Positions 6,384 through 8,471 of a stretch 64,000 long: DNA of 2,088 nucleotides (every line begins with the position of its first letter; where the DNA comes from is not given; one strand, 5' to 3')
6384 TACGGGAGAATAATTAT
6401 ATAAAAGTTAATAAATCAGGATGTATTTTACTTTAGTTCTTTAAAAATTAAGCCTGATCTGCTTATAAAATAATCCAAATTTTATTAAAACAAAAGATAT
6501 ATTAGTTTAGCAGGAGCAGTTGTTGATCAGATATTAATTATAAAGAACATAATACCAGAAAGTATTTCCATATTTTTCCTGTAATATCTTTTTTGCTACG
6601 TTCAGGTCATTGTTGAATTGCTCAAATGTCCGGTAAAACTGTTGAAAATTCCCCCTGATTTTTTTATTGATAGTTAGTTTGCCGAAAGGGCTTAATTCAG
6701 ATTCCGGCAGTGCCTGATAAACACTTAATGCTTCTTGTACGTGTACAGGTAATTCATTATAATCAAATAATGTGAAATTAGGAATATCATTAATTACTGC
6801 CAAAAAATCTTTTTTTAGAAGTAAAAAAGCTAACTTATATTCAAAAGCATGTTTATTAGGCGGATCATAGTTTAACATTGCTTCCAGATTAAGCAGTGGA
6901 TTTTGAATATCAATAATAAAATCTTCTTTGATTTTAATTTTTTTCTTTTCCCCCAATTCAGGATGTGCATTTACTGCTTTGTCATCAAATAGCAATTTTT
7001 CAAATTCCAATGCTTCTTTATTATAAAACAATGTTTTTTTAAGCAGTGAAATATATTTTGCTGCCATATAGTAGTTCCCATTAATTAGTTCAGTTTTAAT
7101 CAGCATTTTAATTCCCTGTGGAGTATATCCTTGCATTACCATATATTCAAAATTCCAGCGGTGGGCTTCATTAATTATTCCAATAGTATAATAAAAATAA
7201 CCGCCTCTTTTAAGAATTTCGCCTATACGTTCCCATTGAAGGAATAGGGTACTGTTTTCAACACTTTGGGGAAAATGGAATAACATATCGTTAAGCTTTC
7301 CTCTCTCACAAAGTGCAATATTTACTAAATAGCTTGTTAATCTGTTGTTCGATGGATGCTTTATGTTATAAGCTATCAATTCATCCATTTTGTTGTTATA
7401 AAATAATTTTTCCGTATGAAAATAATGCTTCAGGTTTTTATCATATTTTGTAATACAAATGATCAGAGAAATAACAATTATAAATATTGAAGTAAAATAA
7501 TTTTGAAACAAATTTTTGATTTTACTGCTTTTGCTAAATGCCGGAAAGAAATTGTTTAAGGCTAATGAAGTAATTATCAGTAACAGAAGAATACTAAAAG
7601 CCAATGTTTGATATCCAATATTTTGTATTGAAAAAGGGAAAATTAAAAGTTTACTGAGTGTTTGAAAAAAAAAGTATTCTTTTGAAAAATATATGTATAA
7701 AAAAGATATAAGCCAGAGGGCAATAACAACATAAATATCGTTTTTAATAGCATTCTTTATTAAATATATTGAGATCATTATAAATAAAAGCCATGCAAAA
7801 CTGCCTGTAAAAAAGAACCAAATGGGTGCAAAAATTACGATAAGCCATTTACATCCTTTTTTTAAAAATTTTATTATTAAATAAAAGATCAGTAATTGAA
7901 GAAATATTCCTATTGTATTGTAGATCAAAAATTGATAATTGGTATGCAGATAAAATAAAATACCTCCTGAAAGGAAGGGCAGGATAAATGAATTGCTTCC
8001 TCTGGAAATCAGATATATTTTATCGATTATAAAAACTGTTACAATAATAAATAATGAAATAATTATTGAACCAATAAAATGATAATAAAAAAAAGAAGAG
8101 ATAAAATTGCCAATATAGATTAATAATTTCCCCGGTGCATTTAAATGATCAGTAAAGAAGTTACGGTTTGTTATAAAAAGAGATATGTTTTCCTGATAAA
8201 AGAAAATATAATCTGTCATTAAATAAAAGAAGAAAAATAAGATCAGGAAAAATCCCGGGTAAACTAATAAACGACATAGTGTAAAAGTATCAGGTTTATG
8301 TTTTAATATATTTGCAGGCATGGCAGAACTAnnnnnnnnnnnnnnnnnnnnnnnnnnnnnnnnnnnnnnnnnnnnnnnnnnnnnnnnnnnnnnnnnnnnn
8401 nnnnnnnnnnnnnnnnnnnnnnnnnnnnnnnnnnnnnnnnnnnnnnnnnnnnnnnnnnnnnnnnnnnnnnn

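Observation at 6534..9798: Conserved two-gene module: CxxCH-containing PD40-like lipoprotein plus a 595-aa polytopic membrane protein with a helical soluble domain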

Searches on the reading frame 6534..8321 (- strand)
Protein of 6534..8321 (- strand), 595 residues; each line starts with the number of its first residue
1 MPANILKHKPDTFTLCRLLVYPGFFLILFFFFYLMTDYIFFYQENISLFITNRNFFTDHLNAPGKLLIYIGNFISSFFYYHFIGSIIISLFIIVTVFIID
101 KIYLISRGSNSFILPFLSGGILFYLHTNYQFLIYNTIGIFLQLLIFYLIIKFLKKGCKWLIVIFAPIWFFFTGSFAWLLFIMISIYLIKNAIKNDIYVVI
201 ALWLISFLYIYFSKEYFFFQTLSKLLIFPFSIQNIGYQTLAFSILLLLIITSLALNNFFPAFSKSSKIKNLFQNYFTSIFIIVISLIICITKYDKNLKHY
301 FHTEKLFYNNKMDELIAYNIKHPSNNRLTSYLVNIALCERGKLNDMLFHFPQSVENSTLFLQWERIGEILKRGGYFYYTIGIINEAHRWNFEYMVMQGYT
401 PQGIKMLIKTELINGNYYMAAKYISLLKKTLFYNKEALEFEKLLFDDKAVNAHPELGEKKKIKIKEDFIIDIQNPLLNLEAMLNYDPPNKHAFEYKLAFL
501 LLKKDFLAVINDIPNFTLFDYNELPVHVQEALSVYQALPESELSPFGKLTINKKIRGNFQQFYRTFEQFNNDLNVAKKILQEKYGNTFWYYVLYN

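Call 3: search_protein_families(library=pfam, proteins=[window:6534-8321:-], max_evalue=0.1)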
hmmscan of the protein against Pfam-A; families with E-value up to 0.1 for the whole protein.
window:6534-8321:- (595 aa): 1 family
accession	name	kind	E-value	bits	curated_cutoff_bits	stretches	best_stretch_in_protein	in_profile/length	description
PF19529.4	DUF6057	-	6.1e-121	405.5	29.8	1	24-595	13-569/569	Family of unknown function (DUF6057)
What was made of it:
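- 6534..8321 (-): Gene for the 595-aa DUF6057 membrane protein (copy 1). PF19529 at 405 bits against a cut-off of 29.8 (call 3).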

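Call 4: search_protein_families(library=ncbifam, proteins=[window:6534-8321:-], max_evalue=0.1)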
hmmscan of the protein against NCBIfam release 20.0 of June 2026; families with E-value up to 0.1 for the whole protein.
window:6534-8321:- (595 aa): 0 families

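Call 15: find_homologous_proteins(query=window:6534-8321:-)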
Query window:6534-8321:- (595 aa): 323 proteins with E <= 0.001 among 8000 candidates; the best 120 are listed.
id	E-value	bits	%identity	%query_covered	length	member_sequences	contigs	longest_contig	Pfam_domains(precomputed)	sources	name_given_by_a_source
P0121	0.0e+0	1312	100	100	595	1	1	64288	PF19529.5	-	-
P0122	5.6e-244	829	86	73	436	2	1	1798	PF19529.5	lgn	-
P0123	5.6e-232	790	63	98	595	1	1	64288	PF19529.5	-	-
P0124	2.3e-223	761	62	94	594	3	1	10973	PF19529.5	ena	-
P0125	1.9e-221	755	64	92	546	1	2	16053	PF19529.5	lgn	-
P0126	2.0e-182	626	50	97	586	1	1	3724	PF19529.5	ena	-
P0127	6.1e-182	625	51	96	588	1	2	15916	PF19529.5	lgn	-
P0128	1.7e-172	593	48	96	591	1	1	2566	PF19529.5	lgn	-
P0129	1.5e-170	587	47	94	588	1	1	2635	PF19529.5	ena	-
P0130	9.2e-170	584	48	94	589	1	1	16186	PF19529.5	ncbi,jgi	jgi:hypothetical protein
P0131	6.9e-169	582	46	97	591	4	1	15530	PF19529.5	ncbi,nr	ncbi:MAG: DUF6057 family protein [Bacteroidales bacterium]|nr:DUF6057 family protein [Bacteroidales 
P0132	3.7e-168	579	49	94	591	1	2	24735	PF19529.5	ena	-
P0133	1.0e-167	578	47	97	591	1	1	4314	PF19529.5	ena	-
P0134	1.0e-166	574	48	94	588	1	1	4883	PF19529.5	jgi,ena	-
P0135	2.2e-166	573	46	98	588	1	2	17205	PF19529.5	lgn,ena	-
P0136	3.0e-166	573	46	99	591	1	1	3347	PF19529.5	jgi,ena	-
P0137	3.6e-166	573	48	94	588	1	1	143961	PF19529.5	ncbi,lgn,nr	ncbi:MAG: DUF6057 family protein [Bacteroidales bacterium]|nr:DUF6057 family protein [Bacteroidales 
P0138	1.2e-165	571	48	96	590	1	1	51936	PF19529.5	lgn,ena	-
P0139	2.0e-165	570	48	98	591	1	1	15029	PF19529.5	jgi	jgi:hypothetical protein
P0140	7.2e-165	568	48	97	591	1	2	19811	PF19529.5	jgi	-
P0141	1.1e-164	568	47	94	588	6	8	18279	PF19529.5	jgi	jgi:hypothetical protein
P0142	1.8e-164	567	47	94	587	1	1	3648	PF19529.5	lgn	-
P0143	8.2e-164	565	47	96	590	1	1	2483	PF19529.5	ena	-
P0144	1.6e-163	564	46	94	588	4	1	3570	PF19529.5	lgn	-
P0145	2.5e-163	563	48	94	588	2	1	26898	PF19529.5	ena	-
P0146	1.4e-162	561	46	97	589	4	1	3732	PF19529.5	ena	-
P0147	1.6e-162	560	46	97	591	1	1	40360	PF19529.5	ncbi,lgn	ncbi:MAG: DUF6057 family protein [Bacteroidota bacterium]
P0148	2.0e-162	560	49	95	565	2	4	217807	PF19529.5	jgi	jgi:hypothetical protein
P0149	2.2e-162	560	47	98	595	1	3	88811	PF19529.5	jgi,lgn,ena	-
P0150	4.4e-162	559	47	99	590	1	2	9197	PF19529.5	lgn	-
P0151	4.5e-162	559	45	97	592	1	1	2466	PF19529.5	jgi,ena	-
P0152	4.8e-162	559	47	94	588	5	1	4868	PF19529.5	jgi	-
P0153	4.9e-162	559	46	96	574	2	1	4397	PF19529.5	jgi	jgi:hypothetical protein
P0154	5.3e-162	559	47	97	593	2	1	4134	PF19529.5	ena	-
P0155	1.0e-161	558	45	98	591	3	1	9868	PF19529.5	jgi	jgi:hypothetical protein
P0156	1.5e-161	557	46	97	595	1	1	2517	PF19529.5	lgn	-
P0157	1.7e-161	557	46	96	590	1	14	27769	PF19529.5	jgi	jgi:hypothetical protein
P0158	1.8e-161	557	45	97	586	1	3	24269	PF19529.5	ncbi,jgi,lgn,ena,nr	ncbi:MAG TPA: DUF6057 family protein [Bacteroidales bacterium]|nr:DUF6057 family protein [Bacteroida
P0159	3.0e-161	556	47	97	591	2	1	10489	PF19529.5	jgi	-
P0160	3.6e-161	556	45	96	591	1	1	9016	PF19529.5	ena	-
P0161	5.8e-161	555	46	97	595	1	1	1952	PF19529.5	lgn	-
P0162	1.1e-160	554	45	97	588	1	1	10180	PF19529.5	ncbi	-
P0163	3.2e-160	553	47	97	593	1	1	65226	PF19529.5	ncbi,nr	ncbi:MAG: hypothetical protein GZ094_00735 [Mariniphaga sp.]|nr:hypothetical protein [Mariniphaga sp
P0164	3.7e-160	553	47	96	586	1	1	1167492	PF19529.5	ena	-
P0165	3.8e-160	553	46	97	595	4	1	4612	PF19529.5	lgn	-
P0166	4.0e-160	553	45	97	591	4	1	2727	PF19529.5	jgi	-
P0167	5.4e-160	552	46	95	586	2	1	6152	PF19529.5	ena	-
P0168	9.6e-160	551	45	98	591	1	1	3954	PF19529.5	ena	-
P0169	1.1e-159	551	45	98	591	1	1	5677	PF19529.5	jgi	jgi:hypothetical protein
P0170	1.3e-159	551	47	97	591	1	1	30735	PF19529.5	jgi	jgi:hypothetical protein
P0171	2.4e-159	550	46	94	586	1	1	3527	PF19529.5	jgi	jgi:hypothetical protein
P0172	2.8e-159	550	46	97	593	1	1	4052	PF19529.5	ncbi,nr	ncbi:MAG: DUF6057 family protein [Bacteroidia bacterium]|nr:DUF6057 family protein [Bacteroidia bact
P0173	3.4e-159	549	46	97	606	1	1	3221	PF19529.5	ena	-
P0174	3.9e-159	549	45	99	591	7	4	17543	PF19529.5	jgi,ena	-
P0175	4.1e-159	549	46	97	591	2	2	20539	PF19529.5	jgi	-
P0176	6.5e-159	549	47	96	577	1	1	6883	PF19529.5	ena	-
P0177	1.1e-158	548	47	97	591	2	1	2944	PF19529.5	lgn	-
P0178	1.3e-158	548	45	93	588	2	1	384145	PF19529.5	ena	-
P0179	1.8e-158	547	45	97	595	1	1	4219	PF19529.5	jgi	jgi:hypothetical protein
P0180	1.9e-158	547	47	97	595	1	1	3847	PF19529.5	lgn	-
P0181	2.4e-158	547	45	96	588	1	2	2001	PF19529.5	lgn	-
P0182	3.2e-158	546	46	97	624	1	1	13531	PF19529.5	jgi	jgi:Family of unknown function (DUF6057)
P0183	3.4e-158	546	47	97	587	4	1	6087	PF19529.5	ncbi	-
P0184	3.8e-158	546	45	97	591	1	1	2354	PF19529.5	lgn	-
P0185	4.0e-158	546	45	96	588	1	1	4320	PF19529.5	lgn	-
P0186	6.8e-158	545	46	97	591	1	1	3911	PF19529.5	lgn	-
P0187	9.8e-158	545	44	98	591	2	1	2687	PF19529.5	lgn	-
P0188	1.2e-157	544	44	96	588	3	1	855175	PF19529.5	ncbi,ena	-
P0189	1.3e-157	544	46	97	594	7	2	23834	PF19529.5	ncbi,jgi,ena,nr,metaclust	ncbi:MAG TPA: DUF6057 family protein [Prolixibacteraceae bacterium]|nr:DUF6057 family protein [Proli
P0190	1.4e-157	544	45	98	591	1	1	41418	PF19529.5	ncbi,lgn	-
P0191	2.1e-157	544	45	98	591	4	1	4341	PF19529.5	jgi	-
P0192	2.1e-157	544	46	98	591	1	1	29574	PF19529.5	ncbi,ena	ncbi:MAG: DUF6057 family protein [Bacteroidota bacterium]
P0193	3.4e-157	543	46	96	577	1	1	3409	PF19529.5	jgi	jgi:hypothetical protein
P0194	3.8e-157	543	45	97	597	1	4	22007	PF19529.5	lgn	-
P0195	7.1e-157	542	47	98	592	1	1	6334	PF19529.5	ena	-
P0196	1.1e-156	541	44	100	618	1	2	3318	PF19529.5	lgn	-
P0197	2.1e-156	540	45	97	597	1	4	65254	PF19529.5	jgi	jgi:hypothetical protein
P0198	3.0e-156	540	45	95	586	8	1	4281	PF19529.5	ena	-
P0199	3.5e-156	540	45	96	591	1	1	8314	PF19529.5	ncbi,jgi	jgi:hypothetical protein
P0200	4.3e-156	539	46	97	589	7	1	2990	PF19529.5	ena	-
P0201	6.0e-156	539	46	97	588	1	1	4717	PF19529.5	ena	-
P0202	7.2e-156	539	46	97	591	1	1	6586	PF19529.5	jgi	jgi:hypothetical protein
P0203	1.3e-155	538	44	96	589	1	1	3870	PF19529.5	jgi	jgi:hypothetical protein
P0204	1.5e-155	537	44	97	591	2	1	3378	PF19529.5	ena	-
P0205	2.0e-155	537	46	96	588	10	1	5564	PF19529.5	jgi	-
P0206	2.1e-155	537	46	96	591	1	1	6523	PF19529.5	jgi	jgi:hypothetical protein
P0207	2.4e-155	537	47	92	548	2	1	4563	PF19529.5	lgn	-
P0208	2.9e-155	537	44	96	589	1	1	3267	PF19529.5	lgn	-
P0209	4.2e-155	536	45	96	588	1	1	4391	PF19529.5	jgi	jgi:hypothetical protein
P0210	5.3e-155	536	45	95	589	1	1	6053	PF19529.5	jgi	jgi:hypothetical protein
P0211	7.0e-155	535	45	97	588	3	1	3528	PF19529.5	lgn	-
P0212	1.6e-154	534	45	96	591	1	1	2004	PF19529.5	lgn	-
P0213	1.8e-154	534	44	98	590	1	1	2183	PF19529.5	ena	-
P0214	2.0e-154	534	44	99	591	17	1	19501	PF19529.5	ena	-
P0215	3.0e-154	533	45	96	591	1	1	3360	PF19529.5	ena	-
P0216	4.0e-154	533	44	96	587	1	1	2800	PF19529.5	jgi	jgi:hypothetical protein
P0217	4.8e-154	532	45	96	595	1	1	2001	PF19529.5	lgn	-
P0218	6.2e-154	532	43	100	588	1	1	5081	PF19529.5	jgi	jgi:hypothetical protein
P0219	7.5e-154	532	44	97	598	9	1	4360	PF19529.5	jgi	jgi:hypothetical protein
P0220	7.7e-154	532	46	97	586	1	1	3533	PF19529.5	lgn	-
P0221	8.2e-154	532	44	99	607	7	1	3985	PF19529.5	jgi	jgi:hypothetical protein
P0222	8.8e-154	532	45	96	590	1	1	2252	PF19529.5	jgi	jgi:hypothetical protein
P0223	1.0e-153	531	44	96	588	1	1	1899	PF19529.5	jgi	jgi:hypothetical protein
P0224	1.1e-153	531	44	97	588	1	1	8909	PF19529.5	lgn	-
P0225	1.6e-153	531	44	95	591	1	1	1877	PF19529.5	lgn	-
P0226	1.9e-153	530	45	94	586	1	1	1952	PF19529.5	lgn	-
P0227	2.6e-153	530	43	98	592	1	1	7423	PF19529.5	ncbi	-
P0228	3.4e-153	530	46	99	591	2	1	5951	PF19529.5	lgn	-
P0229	3.5e-153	530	44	95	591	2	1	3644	PF19529.5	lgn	-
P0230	6.3e-153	529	44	97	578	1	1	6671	PF19529.5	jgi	jgi:Family of unknown function (DUF6057)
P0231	7.6e-153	529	44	97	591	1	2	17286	PF19529.5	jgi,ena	jgi:hypothetical protein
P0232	7.6e-153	529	43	94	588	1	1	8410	PF19529.5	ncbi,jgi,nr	ncbi:MAG: hypothetical protein K0B05_11915 [Bacteroidales bacterium]|nr:hypothetical protein [Bacter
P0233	1.4e-152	528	44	99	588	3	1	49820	PF19529.5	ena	-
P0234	1.5e-152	528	44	97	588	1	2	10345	PF19529.5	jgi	jgi:hypothetical protein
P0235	2.2e-152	527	44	97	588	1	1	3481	PF19529.5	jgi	jgi:hypothetical protein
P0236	2.6e-152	527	43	99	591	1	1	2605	PF19529.5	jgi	jgi:hypothetical protein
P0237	2.7e-152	527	44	99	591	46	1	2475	PF19529.5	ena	-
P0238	2.7e-152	527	43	96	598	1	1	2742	PF19529.5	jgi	jgi:hypothetical protein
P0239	2.7e-152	527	45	96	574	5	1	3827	PF19529.5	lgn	-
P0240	2.9e-152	527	43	94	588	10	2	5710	PF19529.5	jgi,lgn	-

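Call 25: predict_structure(alignment_id=A1)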
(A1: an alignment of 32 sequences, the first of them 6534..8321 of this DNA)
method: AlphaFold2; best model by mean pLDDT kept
length: 595 residues; sequences in the alignment: 32
mean_pLDDT: 71.1   pTM: 0.59
mean pLDDT of the five models: 71.1, 67.3, 66.9, 66.6, 63.5
residues with pLDDT >= 90: 60; 70-90: 309; 50-70: 130; < 50: 96
segments of 3 or more residues with pLDDT < 50: 1-12, 40-45, 257-266, 343-400, 466-469
pLDDT, mean of each block of 10 residues (from residue 1): 42 62 88 66 53 75 87 79 87 91 78 81 77 86 91 81 91 91 85 75 93 86 80 60 78 54 45 62 71 67 72 81 60 57 45 36 29 31 35 37 64 74 79 81 88 79 54 61 66 80 82 85 86 80 70 87 86 79 78 64
secondary structure, 60 per line:
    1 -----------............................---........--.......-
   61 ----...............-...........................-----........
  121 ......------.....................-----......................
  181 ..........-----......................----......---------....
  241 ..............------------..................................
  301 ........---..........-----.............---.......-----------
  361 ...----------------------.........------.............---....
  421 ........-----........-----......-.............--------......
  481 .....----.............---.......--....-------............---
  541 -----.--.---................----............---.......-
elements in order: H12-39 H43-50 H53-59 H65-79 H81-107 H113-126 H133-153 H159-190 H196-217 H222-227 H237-254 H267-308 H312-321 H327-339 H343-349 H386-394 H401-413 H417-428 H434-441 H447-452 H454-466 H475-485 H490-502 H506-512 H515-518 H526-537 H553-568 H573-584 H588-594
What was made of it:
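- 7398..8288 (-): Membrane domain of DUF6057, about 9 helices (residues 12-308). AF2 helices in call 25.
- The most conserved stretch of DUF6057 in Bacteroidales (residues 343-400) is modelled poorly (call 25). The layout is suggestive: a polytopic N-half, two short helices after TM1, and a C-terminal helical-repeat domain (call 25).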

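Call 30: search_solved_structures(query=A1, max_evalue=10)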
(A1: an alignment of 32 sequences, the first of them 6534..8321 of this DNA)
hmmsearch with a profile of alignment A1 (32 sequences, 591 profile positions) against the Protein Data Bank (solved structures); distinct sequences matched with E-value up to 10: 11.
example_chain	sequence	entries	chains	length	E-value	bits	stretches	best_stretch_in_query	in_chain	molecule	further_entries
3fv6_A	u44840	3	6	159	0.37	12.5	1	503-546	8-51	YqzB protein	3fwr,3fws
1oed_A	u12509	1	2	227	0.54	12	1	109-218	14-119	Acetylcholine receptor subunit alpha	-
9vpe_A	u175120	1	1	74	1.3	10.7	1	50-102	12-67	Pilin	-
9vp2_A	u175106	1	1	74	1.7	10.3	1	50-101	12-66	Pilin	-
9vp3_A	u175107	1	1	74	1.7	10.3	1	50-101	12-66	Pilin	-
9vp4_A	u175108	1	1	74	1.7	10.3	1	50-101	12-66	Pilin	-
9hvc_A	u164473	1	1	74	1.8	10.3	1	50-101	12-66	Pili assembly chaperone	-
9gu0_A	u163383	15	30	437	2.2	9.9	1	109-219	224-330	Acetylcholine receptor subunit alpha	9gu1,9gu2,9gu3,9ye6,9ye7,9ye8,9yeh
9dmg_A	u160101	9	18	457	2.6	9.7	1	109-219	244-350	Acetylcholine receptor subunit alpha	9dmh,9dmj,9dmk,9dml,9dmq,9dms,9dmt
9avu_A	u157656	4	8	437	5.4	8.7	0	109-219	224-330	Acetylcholine receptor subunit alpha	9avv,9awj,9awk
9yf0_A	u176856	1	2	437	7.1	8.3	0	109-219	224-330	Acetylcholine receptor subunit alpha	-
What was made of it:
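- On GT-C glycosyltransferases: A profile search of PDB sequences found nothing relevant at E<=10 (call 30).
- There is no PDB sequence hit to any solved GT-C (call 30).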

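Call 31: find_related_loci(query=A1, collection=genome_contigs, flank=10000)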
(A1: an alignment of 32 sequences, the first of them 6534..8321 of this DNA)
Query A1 (595 aa) in genome_contigs; peptide patterns used: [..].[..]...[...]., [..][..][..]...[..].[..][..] (x = any residue, [..] = any of these).
138 stretches matched a pattern; 107 encode a relative of the query (tblastn E <= 1e-3); the best 80 are kept; 80 distinct loci.
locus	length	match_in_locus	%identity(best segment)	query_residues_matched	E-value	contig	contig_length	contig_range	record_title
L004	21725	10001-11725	47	18-594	9e-166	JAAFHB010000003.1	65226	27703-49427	MAG: Mariniphaga sp. isolate Bin2_8 scaffold_171, whole genome shotgun sequence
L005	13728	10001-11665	48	37-594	3e-165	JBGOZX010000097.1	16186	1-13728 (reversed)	MAG: Bacteroidia bacterium isolate OBJ_0618_130150_142 k141_2352574_length_16186_cov_21.7494, whole genome shotgun seque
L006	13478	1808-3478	46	36-595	4e-164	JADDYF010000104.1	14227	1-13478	MAG: Bacteroidales bacterium isolate Aug_T1_C1_D5_161 Aug_T1_C1_D5_k121_4962002, whole genome shotgun sequence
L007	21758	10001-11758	46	9-594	3e-163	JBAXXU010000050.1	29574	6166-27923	MAG: Bacteroidota bacterium isolate ELA747 MAG747_50, whole genome shotgun sequence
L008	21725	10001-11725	44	18-595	8e-163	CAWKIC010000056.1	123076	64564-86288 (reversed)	MAG: uncultured Bacteroidales bacterium isolate MFD02809.bin.2.7 genome assembly, contig: contig_305628, whole genome sh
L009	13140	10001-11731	46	19-595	2e-162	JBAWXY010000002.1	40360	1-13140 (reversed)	MAG: Bacteroidota bacterium isolate ELA075 MAG075_2, whole genome shotgun sequence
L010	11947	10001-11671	48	36-595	2e-161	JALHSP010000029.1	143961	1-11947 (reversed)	MAG: Bacteroidales bacterium isolate PFL1 seq_710135, whole genome shotgun sequence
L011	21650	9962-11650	47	24-589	2e-160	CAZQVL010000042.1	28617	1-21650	MAG TPA_asm: uncultured Rikenellaceae bacterium isolate binchicken_co100_457 genome assembly, contig: NODE_2417_length_2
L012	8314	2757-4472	45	24-595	5e-160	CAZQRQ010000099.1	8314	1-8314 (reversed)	MAG TPA_asm: uncultured Rikenellaceae bacterium isolate binchicken_co129_174 genome assembly, contig: NODE_28231_length_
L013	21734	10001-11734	45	24-595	1e-159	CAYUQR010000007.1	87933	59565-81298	MAG TPA_asm: uncultured Rikenellaceae bacterium isolate binchicken_co129_657 genome assembly, contig: NODE_439_length_87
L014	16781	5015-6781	44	7-595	6e-159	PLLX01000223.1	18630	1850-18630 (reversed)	MAG: Bacteroidales bacterium isolate fen_983 73.20120800_E3S.44_contig_7517, whole genome shotgun sequence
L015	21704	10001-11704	44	25-595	5e-158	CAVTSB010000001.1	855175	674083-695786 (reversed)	MAG: uncultured Bacteroidales bacterium isolate MFD00905.bin.1.144 genome assembly, contig: contig_14894, whole genome s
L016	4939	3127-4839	45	24-594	3e-161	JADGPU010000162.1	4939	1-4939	MAG: Bacteroidales bacterium isolate Chersky.21_39 contig-100_13924, whole genome shotgun sequence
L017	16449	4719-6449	45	19-595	6e-158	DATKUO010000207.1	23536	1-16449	MAG TPA_asm: Bacteroidales bacterium isolate SMAG_U14109 k141_848886, whole genome shotgun sequence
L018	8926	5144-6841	44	27-595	2e-157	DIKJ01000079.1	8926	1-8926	MAG TPA_asm: Bacteroidales bacterium UBA5621 UBA5621_contig_132278, whole genome shotgun sequence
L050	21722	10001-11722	43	19-595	2e-142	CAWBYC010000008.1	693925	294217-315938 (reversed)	MAG: uncultured Bacteroidales bacterium isolate MFD05442.bin.2.264 genome assembly, contig: contig_9409, whole genome sh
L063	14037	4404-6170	42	3-595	2e-137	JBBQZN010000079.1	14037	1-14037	MAG: Bacteroidales bacterium isolate Co_metawrap_2229 Cmw_2229_k141_12086442_length_14037_cov_36.0000, whole genome shot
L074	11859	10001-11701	41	25-595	2e-132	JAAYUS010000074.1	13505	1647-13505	MAG: Bacteroidales bacterium isolate AS27yjCOA_179 25595_AS27, whole genome shotgun sequence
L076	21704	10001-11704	39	24-595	5e-132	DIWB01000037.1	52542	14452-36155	MAG TPA_asm: Bacteroidales bacterium UBA6117 UBA6117_contig_11996, whole genome shotgun sequence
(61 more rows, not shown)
